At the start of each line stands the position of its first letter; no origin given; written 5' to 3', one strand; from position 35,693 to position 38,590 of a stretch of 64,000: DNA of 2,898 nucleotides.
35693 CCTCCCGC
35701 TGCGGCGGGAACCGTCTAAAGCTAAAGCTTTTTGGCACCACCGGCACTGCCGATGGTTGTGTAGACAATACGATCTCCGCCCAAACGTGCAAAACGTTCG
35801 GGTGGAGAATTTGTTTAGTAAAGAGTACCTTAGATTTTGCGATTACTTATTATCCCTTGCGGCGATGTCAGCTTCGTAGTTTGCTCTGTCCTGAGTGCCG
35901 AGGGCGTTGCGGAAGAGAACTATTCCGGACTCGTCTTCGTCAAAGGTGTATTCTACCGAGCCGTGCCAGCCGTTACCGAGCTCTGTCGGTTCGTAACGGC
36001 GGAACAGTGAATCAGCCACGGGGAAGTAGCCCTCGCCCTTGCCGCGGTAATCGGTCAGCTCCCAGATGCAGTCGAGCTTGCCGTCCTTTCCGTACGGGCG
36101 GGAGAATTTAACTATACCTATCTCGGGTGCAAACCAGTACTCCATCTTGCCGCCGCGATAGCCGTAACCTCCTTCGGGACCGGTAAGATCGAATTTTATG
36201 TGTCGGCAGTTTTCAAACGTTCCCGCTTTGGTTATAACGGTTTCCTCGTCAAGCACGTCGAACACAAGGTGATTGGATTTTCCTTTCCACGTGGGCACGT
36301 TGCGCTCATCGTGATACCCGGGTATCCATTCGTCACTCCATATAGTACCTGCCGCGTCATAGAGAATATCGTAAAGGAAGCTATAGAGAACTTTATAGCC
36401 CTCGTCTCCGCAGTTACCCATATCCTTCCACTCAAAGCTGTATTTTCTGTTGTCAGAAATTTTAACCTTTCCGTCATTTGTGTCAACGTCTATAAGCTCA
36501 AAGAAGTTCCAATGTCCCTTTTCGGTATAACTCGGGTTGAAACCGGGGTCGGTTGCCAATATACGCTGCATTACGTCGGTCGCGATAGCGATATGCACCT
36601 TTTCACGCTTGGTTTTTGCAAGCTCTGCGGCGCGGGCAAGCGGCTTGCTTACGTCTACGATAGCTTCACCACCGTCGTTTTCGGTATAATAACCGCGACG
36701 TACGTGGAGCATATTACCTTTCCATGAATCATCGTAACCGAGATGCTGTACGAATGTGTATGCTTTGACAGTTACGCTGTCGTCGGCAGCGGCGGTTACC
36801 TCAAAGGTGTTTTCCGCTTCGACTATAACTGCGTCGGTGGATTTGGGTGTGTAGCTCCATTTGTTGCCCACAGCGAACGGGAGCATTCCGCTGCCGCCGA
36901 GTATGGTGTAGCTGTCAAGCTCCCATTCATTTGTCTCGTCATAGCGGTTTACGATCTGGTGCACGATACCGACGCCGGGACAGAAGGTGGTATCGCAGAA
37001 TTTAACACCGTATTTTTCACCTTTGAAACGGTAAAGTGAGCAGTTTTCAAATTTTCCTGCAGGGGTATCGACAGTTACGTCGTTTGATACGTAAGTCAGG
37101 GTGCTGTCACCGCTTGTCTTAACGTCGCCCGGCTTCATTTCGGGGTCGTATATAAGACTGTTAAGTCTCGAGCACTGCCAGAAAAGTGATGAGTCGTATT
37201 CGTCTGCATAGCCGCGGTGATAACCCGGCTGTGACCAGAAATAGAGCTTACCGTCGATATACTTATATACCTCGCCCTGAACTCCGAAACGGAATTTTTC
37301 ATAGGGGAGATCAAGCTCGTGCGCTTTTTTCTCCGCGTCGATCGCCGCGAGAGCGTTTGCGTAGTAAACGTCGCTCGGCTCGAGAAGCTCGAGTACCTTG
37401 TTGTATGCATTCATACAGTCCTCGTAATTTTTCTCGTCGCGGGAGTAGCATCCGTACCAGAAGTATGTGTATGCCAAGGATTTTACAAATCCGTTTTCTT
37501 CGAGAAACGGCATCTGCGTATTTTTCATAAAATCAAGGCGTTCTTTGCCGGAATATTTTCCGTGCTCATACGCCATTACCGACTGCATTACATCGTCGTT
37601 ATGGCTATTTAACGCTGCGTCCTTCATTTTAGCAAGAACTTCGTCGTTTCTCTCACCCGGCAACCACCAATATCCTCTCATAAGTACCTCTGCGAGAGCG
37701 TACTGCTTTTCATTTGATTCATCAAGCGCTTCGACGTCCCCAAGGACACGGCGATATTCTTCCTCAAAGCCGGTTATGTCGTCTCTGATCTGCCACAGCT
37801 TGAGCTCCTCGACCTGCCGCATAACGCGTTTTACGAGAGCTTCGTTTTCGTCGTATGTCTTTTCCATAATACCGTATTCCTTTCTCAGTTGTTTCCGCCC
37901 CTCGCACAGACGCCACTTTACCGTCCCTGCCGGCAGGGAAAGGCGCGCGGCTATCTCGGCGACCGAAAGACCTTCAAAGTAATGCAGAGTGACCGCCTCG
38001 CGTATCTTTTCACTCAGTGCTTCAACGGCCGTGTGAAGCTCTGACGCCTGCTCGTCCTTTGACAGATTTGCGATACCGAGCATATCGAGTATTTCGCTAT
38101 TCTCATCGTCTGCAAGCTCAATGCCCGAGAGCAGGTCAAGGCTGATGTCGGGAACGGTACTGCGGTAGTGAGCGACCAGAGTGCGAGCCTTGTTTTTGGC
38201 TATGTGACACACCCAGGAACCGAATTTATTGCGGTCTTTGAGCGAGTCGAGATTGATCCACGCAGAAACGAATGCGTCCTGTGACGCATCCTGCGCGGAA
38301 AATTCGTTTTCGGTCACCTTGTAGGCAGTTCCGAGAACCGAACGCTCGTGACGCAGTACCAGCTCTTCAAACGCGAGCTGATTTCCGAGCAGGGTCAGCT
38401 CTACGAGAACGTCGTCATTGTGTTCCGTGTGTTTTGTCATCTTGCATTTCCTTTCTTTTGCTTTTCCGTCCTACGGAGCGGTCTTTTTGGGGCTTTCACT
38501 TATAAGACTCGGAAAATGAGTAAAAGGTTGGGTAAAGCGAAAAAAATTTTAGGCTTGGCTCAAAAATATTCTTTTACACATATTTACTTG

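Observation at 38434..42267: AT-rich ABC-exporter gene pair bracketed by a direct duplication of the sigma-fusion gene's promoter, leader and start codon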

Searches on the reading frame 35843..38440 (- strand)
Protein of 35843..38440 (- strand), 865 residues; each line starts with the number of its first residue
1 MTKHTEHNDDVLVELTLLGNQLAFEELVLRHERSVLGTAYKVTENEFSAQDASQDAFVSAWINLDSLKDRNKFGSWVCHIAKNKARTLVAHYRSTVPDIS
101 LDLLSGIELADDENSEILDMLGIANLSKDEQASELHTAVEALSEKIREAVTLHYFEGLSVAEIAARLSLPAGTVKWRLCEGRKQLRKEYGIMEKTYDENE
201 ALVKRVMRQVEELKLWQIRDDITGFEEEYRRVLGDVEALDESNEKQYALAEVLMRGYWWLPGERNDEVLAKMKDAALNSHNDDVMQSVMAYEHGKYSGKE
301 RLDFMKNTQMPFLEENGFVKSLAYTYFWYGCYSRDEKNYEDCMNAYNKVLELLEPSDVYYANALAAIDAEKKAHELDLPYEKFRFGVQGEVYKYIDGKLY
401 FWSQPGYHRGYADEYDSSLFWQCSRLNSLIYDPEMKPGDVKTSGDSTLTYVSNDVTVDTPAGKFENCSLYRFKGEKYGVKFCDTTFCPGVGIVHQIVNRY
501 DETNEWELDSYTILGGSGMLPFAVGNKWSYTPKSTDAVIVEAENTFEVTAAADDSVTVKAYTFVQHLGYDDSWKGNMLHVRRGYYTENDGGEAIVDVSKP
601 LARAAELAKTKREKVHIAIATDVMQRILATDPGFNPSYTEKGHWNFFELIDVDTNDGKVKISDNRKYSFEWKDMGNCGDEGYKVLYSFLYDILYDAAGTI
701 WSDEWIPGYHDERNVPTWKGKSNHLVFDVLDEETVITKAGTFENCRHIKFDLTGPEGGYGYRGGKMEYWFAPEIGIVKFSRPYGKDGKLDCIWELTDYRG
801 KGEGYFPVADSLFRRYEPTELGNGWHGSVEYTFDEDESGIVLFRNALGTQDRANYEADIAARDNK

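Call 5: search_protein_families(library=pfam, proteins=[window:35843-38440:-])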
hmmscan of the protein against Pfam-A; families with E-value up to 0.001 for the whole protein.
window:35843-38440:- (865 aa): 6 families
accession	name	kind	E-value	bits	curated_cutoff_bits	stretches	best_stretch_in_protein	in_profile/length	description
PF08281.18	Sigma70_r4_2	-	1e-13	51.1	25.7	1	134-185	3-54/54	Sigma-70, region 4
PF04542.20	Sigma70_r2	-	1.2e-11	44.7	24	1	27-89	1-65/71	Sigma-70 region 2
PF04545.22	Sigma70_r4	-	2.4e-08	33.8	24.1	1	139-187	2-50/50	Sigma-70, region 4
PF07638.17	Sigma70_ECF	-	1.4e-05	25.5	21.1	1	108-188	107-182/185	ECF sigma factor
PF21347.3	DUF3108_like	-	1.5e-05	25.4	27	1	729-790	136-194/199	DUF3108-like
PF11306.15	DUF3108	-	2.6e-05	24.6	26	1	634-773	59-187/209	Protein of unknown function (DUF3108)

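Call 10: find_encoding_contigs(protein=window:35843-38440:-, flank=10000, max_places=10)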
Protein window:35843-38440:- (865 aa): no gene with exactly this product is on record in the collection.

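Call 13: find_homologous_proteins(query=window:35843-38440:-)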
Query window:35843-38440:- (865 aa): 480 proteins with E <= 0.001 among 8000 candidates; the best 120 are listed.
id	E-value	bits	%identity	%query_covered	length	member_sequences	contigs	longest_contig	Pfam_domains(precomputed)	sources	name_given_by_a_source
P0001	0.0e+0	2029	100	100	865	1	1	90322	PF07638.18,PF21347.3,PF04545.23,PF04542.21,PF08281.19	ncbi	-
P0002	0.0e+0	1730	85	99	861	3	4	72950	PF07638.18,PF04545.23,PF04542.21,PF08281.19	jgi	-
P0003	0.0e+0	1687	83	100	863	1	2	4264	PF07638.18,PF04545.23,PF04542.21,PF08281.19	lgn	-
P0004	0.0e+0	1323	65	100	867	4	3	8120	PF07638.18,PF04545.23,PF04542.21,PF08281.19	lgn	-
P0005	0.0e+0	1307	65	100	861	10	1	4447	PF07638.18,PF21347.3,PF04545.23,PF04542.21,PF08281.19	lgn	-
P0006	0.0e+0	1291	64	100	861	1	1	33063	PF07638.18,PF04545.23,PF04542.21,PF08281.19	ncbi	-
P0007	0.0e+0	1284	65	100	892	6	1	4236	PF07638.18,PF04545.23,PF04542.21,PF08281.19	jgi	-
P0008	0.0e+0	1284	65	100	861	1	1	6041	PF07638.18,PF04545.23,PF04542.21,PF08281.19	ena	-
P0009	0.0e+0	1266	63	100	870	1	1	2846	PF04545.23,PF04542.21,PF08281.19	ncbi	-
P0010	0.0e+0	1263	64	100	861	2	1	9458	PF07638.18,PF04545.23,PF04542.21,PF08281.19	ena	-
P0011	0.0e+0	1259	64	100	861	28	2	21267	PF04545.23,PF04542.21,PF08281.19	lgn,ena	-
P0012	0.0e+0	1253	64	100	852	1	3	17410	PF00515.35,PF07638.18,PF21347.3,PF04545.23,PF04542.21,PF08281.19,PF07719.24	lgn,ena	-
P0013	0.0e+0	1252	63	100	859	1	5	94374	PF00515.35,PF07638.18,PF04545.23,PF04542.21,PF08281.19,PF07719.24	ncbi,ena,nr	ncbi:MAG: sigma-70 family RNA polymerase sigma factor [Oscillospiraceae bacterium]|nr:sigma-70 famil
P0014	0.0e+0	1252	62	100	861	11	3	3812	PF04545.23,PF04542.21,PF08281.19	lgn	-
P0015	0.0e+0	1245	64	100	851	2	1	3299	PF07638.18,PF21347.3,PF04545.23,PF04542.21,PF08281.19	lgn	-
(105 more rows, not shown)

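Call 14: find_encoding_contigs(protein=P0002, flank=8000, max_places=4)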
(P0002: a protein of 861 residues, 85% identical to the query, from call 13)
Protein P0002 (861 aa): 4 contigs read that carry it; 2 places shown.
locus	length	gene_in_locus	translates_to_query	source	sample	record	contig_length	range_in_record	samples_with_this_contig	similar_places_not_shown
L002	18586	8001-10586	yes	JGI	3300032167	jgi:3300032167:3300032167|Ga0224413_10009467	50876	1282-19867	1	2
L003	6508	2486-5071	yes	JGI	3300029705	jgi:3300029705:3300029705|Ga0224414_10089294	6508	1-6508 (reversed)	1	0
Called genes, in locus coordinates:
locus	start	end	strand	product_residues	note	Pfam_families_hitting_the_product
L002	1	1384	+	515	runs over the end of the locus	PF04760:IF2_N, PF00009:GTP_EFTU (weak), PF01926:MMR_HSR1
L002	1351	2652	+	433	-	PF00009:GTP_EFTU, PF22042:EF-G_D2, PF11987:IF-2, PF03144:GTP_EFTU_D2 (weak)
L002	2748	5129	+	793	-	PF02574:S-methyl_trans, PF00809:Pterin_bind, PF02607:B12-binding_2, PF02310:B12-binding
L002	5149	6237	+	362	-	PF01008:IF-2B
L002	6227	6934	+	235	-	PF00899:ThiF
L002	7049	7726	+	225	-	PF04607:RelA_SpoT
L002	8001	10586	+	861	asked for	PF04542:Sigma70_r2, PF07638:Sigma70_ECF (faint), PF08281:Sigma70_r4_2, PF04545:Sigma70_r4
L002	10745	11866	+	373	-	PF01381:HTH_3, PF12844:HTH_19, PF13560:HTH_31, PF07719:TPR_2 (faint), PF13428:TPR_14 (faint), PF14559:TPR_19 (faint), PF13181:TPR_8 (faint), PF13174:TPR_6 (faint), +3 more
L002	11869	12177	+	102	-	-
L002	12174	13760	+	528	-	PF00488:MutS_V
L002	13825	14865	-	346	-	-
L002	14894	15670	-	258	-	PF00753:Lactamase_B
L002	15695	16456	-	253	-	PF13527:Acetyltransf_9, PF00583:Acetyltransf_1 (weak), PF13508:Acetyltransf_7 (weak), PF13673:Acetyltransf_10 (weak)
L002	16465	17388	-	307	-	PF09924:LPG_synthase_C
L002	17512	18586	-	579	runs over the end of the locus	PF02734:Dak2, PF21645:FakA-like_M, PF13684:FakA-like_C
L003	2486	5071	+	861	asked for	PF04542:Sigma70_r2, PF07638:Sigma70_ECF (faint), PF08281:Sigma70_r4_2, PF04545:Sigma70_r4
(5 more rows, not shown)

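Call 15: find_encoding_contigs(protein=P0006, flank=8000, max_places=3)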
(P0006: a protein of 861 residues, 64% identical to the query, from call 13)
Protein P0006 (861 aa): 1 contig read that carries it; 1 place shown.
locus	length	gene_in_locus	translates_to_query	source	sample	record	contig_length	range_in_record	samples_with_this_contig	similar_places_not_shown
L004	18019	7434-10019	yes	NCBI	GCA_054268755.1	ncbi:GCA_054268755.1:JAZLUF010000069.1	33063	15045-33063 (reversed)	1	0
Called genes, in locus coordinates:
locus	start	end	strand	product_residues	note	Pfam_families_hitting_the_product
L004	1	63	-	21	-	?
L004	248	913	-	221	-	PF01222:ERG4_ERG24 (faint), PF04140:ICMT, PF04191:PEMT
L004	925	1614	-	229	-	PF00881:Nitroreductase (faint), PF14512:TM1586_NiRdase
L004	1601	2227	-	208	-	PF12654:DUF3786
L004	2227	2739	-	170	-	-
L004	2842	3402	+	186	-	PF01613:Flavin_Reduct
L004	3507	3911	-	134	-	-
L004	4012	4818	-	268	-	PF13847:Methyltransf_31 (weak), PF08241:Methyltransf_11 (weak)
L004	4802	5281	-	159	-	PF13238:AAA_18 (weak)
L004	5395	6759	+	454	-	PF01554:MatE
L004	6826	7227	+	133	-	-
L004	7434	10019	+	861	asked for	PF04542:Sigma70_r2, PF07638:Sigma70_ECF (faint), PF04545:Sigma70_r4, PF08281:Sigma70_r4_2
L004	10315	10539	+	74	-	-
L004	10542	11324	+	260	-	PF01636:APH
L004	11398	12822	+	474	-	PF03951:Gln-synt_N, PF00120:Gln-synt_C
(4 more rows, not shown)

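Call 16: find_encoding_contigs(protein=P0013, flank=8000, max_places=3)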
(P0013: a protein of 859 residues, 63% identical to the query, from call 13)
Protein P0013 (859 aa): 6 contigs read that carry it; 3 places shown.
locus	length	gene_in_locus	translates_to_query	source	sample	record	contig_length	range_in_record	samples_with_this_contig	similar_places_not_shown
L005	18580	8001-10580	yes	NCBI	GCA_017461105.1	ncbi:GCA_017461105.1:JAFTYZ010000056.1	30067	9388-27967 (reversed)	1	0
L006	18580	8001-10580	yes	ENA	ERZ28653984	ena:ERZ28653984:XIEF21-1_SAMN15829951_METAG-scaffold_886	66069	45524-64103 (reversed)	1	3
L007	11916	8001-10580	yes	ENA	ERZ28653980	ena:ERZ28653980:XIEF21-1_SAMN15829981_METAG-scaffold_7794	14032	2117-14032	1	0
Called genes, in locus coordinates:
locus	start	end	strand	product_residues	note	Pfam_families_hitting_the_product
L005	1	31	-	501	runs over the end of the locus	PF12838:Fer4_7 (weak), PF13187:Fer4_9 (weak), PF13237:Fer4_10 (weak), PF25160:LdpA_Fe-S-bd (weak), PF00037:Fer4, PF12797:Fer4_2 (weak), PF00037:Fer4, PF02906:Fe_hyd_lg_C, +6 more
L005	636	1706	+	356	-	PF01381:HTH_3, PF13443:HTH_26 (weak), PF13560:HTH_31 (weak)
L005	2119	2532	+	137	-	PF00583:Acetyltransf_1, PF13673:Acetyltransf_10, PF13527:Acetyltransf_9 (weak), PF13508:Acetyltransf_7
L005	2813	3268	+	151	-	PF01797:Y1_Tnp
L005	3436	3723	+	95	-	PF13031:DUF3892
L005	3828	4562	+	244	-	PF00376:MerR, PF13411:MerR_1, PF07739:TipAS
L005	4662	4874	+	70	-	-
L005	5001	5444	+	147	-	PF04397:LytTR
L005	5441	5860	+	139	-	PF11457:DUF3021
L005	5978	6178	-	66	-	-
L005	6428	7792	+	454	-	PF01554:MatE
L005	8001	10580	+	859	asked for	PF04542:Sigma70_r2, PF07638:Sigma70_ECF (faint), PF04545:Sigma70_r4, PF08281:Sigma70_r4_2, PF00515:TPR_1 (weak), PF07719:TPR_2 (weak)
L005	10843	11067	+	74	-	-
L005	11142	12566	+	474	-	PF03951:Gln-synt_N, PF00120:Gln-synt_C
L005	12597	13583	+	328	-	PF04015:DUF362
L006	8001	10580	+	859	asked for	PF04542:Sigma70_r2, PF07638:Sigma70_ECF (faint), PF04545:Sigma70_r4, PF08281:Sigma70_r4_2, PF00515:TPR_1 (weak), PF07719:TPR_2 (weak)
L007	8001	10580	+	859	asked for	PF04542:Sigma70_r2, PF07638:Sigma70_ECF (faint), PF04545:Sigma70_r4, PF08281:Sigma70_r4_2, PF00515:TPR_1 (weak), PF07719:TPR_2 (weak)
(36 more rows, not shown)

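Call 39: find_encoding_contigs(protein=P0003, flank=8000, max_places=4)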
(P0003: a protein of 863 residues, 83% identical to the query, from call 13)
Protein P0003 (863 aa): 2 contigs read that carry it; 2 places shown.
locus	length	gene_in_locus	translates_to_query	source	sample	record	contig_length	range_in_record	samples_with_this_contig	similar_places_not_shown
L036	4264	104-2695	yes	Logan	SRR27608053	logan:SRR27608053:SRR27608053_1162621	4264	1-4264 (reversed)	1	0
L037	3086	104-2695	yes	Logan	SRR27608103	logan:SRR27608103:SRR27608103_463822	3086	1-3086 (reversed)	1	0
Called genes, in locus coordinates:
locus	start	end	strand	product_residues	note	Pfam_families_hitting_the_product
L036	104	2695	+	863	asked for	PF04542:Sigma70_r2, PF07638:Sigma70_ECF (faint), PF08281:Sigma70_r4_2, PF04545:Sigma70_r4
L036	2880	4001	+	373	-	PF01381:HTH_3, PF12844:HTH_19, PF13560:HTH_31, PF13174:TPR_6 (faint), PF07719:TPR_2 (faint), PF00515:TPR_1 (faint)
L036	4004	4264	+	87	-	?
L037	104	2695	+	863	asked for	PF04542:Sigma70_r2, PF07638:Sigma70_ECF (faint), PF08281:Sigma70_r4_2, PF04545:Sigma70_r4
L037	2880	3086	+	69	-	?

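Call 40: find_encoding_contigs(protein=P0001, flank=10000, max_places=4)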
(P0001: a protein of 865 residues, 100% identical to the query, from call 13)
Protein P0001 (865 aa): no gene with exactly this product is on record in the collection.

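Call 45: search_protein_families(library=ncbifam, proteins=[window:35843-38440:-], max_evalue=0.001)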
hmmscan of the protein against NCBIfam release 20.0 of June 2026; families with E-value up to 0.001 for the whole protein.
window:35843-38440:- (865 aa): 67 families (the best 25 are shown)
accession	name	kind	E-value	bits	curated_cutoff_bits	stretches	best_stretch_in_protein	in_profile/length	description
NF007223.0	PRK09641.1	equivalog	2.1e-26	92.9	209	1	16-189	12-184/187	RNA polymerase sigma factor SigW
TIGR02937.1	sigma70-ECF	superfamily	5.4e-23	81.4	42.9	1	23-188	2-164/165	sigma-70 family RNA polymerase sigma factor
TIGR02948.1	SigW_bacill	equivalog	1.2e-22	80.8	243.1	1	19-189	15-184/187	RNA polymerase sigma factor SigW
NF008888.0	PRK11922.1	equivalog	1.6e-22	80.3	204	1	3-188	11-195/231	RNA polymerase sigma factor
NF007216.0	PRK09638.1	equivalog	4.7e-21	75.3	194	1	7-190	3-175/180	RNA polymerase sigma factor SigY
NF009172.0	PRK12519.1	subfamily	5.1e-21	75.1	222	1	6-187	13-187/194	RNA polymerase sigma factor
TIGR02983.1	SigE-fam_strep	subfamily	6.8e-21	74.8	141.55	1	21-189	5-158/162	SigE family RNA polymerase sigma factor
NF007225.0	PRK09643.1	equivalog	1.4e-20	73.8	190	1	4-200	9-193/204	RNA polymerase sigma factor SigM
TIGR02985.1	Sig70_bacteroi1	subfamily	2.2e-20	73.5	126.4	1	23-188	2-161/162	RNA polymerase sigma-70 factor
TIGR02954.1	Sig70_famx3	hypoth_equivalog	5e-20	71.9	188.5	1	11-188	5-166/170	RNA polymerase sigma-70 factor, TIGR02954 family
TIGR02939.1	RpoE_Sigma70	equivalog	1.4e-19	70.9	236.15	1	6-187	4-184/190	RNA polymerase sigma factor RpoE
NF009171.0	PRK12518.1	equivalog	1.7e-19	70.4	208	1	3-187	8-182/191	RNA polymerase sigma factor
NF009168.0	PRK12515.1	subfamily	2.5e-18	66.2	236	1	5-186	5-176/189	RNA polymerase sigma factor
NF009166.1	PRK12513.1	equivalog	1.3e-17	64.1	206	1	4-189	4-186/193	RNA polymerase sigma factor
NF058625.1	sigma_PG0214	equivalog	1.5e-17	63.8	130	1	21-192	3-164/170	GFO_1088 family ECF-type sigma factor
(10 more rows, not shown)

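Call 51: find_related_loci(query=window:35843-38440:-, collection=metagenome_contigs, flank=8000)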
Query window:35843-38440:- (865 aa) in metagenome_contigs; peptide patterns used: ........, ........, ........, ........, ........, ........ (x = any residue, [..] = any of these).
51 stretches matched a pattern; 34 encode a relative of the query (tblastn E <= 1e-3); 34 distinct loci.
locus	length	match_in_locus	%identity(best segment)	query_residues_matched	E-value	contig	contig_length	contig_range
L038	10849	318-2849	56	1-856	0e+0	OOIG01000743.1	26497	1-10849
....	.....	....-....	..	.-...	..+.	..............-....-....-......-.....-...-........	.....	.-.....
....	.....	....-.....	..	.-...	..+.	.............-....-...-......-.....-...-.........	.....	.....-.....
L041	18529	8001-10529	56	1-856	0e+0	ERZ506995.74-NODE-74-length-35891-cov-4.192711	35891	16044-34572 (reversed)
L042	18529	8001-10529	56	1-856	0e+0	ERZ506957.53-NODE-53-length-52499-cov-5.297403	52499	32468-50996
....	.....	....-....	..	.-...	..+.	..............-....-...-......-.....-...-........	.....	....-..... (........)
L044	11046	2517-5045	55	1-856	0e+0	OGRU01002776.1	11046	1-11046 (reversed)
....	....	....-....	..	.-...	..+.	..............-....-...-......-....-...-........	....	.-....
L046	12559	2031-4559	55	1-856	0e+0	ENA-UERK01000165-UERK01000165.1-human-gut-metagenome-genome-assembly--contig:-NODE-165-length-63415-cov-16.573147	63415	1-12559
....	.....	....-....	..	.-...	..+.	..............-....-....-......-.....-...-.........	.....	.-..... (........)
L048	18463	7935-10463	55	1-856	0e+0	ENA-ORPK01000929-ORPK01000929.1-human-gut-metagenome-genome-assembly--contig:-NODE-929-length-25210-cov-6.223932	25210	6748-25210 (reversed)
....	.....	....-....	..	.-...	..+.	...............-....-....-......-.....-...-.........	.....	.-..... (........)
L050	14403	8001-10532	55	1-856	0e+0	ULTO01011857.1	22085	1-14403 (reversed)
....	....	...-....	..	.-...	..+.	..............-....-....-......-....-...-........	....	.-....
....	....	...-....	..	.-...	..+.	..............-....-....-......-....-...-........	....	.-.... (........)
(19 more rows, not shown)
